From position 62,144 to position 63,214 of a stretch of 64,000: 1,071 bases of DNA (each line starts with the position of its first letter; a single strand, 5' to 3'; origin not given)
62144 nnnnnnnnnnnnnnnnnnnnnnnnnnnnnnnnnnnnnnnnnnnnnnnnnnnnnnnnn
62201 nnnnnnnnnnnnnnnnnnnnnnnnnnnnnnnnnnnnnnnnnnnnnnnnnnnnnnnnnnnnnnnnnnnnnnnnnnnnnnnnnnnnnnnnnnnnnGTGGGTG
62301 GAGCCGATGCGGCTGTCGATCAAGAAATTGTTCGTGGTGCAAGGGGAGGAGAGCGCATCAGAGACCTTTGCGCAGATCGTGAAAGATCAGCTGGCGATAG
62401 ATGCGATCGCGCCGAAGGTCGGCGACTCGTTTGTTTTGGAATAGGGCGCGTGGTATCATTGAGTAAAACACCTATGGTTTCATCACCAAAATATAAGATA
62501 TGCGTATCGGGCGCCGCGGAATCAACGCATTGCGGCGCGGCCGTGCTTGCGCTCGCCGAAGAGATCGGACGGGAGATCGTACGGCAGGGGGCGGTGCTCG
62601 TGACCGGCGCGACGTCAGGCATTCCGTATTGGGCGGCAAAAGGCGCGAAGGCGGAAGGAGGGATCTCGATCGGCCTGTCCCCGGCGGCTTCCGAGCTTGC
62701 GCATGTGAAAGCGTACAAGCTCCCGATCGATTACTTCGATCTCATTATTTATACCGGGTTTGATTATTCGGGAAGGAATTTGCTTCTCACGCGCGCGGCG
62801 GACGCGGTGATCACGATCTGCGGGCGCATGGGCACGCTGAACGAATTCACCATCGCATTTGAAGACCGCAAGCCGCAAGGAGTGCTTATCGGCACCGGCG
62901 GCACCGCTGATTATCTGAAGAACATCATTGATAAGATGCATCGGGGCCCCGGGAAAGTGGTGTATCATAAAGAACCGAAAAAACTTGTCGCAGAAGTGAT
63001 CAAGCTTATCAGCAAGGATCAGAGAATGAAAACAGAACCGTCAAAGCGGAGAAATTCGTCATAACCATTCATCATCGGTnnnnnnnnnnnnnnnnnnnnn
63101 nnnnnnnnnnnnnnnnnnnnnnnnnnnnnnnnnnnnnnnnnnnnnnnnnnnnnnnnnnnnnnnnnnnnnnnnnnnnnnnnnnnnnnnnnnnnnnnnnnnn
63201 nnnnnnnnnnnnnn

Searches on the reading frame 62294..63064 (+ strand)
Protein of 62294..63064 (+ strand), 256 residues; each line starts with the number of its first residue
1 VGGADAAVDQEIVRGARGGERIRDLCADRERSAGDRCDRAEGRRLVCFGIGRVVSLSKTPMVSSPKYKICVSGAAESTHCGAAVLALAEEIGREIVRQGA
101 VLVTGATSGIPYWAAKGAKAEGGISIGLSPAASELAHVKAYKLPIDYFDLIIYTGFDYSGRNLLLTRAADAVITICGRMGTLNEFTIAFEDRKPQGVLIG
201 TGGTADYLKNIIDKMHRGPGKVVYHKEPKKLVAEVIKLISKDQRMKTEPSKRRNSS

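Call 27: search_protein_families(library=pfam, proteins=[window:62294-63064:+], max_evalue=0.001)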
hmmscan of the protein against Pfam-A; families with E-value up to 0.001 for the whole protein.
window:62294-63064:+ (256 aa): 1 family
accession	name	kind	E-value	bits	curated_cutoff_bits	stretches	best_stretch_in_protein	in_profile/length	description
PF18306.6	LDcluster4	-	3e-34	118.2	26.3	1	66-232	1-151/151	SLOG cluster4 family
